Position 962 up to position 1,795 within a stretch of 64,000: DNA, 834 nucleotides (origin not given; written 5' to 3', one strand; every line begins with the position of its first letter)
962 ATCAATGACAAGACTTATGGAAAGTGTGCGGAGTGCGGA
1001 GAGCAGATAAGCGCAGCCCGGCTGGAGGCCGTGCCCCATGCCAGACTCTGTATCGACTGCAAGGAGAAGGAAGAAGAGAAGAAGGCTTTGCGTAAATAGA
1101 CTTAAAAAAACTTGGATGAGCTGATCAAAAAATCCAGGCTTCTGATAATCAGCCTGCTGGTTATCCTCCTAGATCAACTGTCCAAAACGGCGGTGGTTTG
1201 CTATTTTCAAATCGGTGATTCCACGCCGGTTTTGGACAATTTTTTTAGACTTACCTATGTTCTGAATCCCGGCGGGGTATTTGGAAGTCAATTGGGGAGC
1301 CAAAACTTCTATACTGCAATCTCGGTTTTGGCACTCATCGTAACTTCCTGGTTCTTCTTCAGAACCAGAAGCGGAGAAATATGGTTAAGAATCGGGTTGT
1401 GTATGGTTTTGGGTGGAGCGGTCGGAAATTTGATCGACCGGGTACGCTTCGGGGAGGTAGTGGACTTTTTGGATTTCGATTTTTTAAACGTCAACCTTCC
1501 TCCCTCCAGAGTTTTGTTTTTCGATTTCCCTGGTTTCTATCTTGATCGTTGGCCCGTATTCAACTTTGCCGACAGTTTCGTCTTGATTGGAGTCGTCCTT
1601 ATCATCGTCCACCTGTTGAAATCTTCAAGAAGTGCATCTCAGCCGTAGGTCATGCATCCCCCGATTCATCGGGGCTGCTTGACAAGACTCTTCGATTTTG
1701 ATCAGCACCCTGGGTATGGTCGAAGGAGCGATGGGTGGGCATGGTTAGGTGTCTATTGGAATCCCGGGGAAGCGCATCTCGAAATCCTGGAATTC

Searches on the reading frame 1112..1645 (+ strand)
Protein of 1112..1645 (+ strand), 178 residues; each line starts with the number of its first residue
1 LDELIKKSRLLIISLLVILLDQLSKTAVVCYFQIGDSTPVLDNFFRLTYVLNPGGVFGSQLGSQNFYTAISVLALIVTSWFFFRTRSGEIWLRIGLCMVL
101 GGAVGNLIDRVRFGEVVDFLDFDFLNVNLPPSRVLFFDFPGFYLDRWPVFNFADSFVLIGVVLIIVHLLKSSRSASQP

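Call 17: search_protein_families(library=ncbifam, proteins=[window:1112-1645:+], max_evalue=0.001)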
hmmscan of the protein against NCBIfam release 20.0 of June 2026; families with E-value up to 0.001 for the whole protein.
window:1112-1645:+ (178 aa): 22 families
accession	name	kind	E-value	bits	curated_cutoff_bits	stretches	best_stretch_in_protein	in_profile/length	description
TIGR00077.1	lspA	equivalog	6e-29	101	73.95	1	10-174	11-160/164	signal peptidase II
NF011368.0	PRK14787.1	equivalog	4.7e-27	95.1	177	1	10-167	4-152/167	lipoprotein signal peptidase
NF011365.0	PRK14784.1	equivalog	1.5e-25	90.2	181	1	17-129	14-130/160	lipoprotein signal peptidase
NF011367.0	PRK14786.1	equivalog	4.3e-24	85.4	190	1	10-127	4-121/154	lipoprotein signal peptidase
NF011350.0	PRK14768.1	equivalog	1.7e-23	83.6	210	1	11-124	4-116/148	lipoprotein signal peptidase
NF011369.0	PRK14788.1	equivalog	1.3e-22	80.2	200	2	9-114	5-114/213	lipoprotein signal peptidase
NF011352.0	PRK14770.1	equivalog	2.5e-21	75.8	223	1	11-124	20-136/173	lipoprotein signal peptidase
NF011355.0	PRK14773.1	subfamily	1.2e-20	74.2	218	1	40-177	68-195/206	lipoprotein signal peptidase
NF011366.0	PRK14785.1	subfamily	1.6e-20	73.9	256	1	11-169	45-190/198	lipoprotein signal peptidase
NF011371.0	PRK14790.1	equivalog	9.6e-19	67.8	202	1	11-126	13-132/169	lipoprotein signal peptidase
NF011357.0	PRK14775.1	equivalog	1.3e-16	61.1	201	1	11-169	7-149/170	lipoprotein signal peptidase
NF011360.0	PRK14779.1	subfamily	4.6e-16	59.2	177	1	9-169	11-156/163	lipoprotein signal peptidase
NF011370.0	PRK14789.1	equivalog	1.3e-14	54.3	248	1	10-127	11-130/194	lipoprotein signal peptidase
NF011364.0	PRK14783.1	equivalog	1.8e-14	54.2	212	1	11-167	17-175/182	lipoprotein signal peptidase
NF011351.0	PRK14769.1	subfamily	1.3e-13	51.6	216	1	30-122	26-119/156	lipoprotein signal peptidase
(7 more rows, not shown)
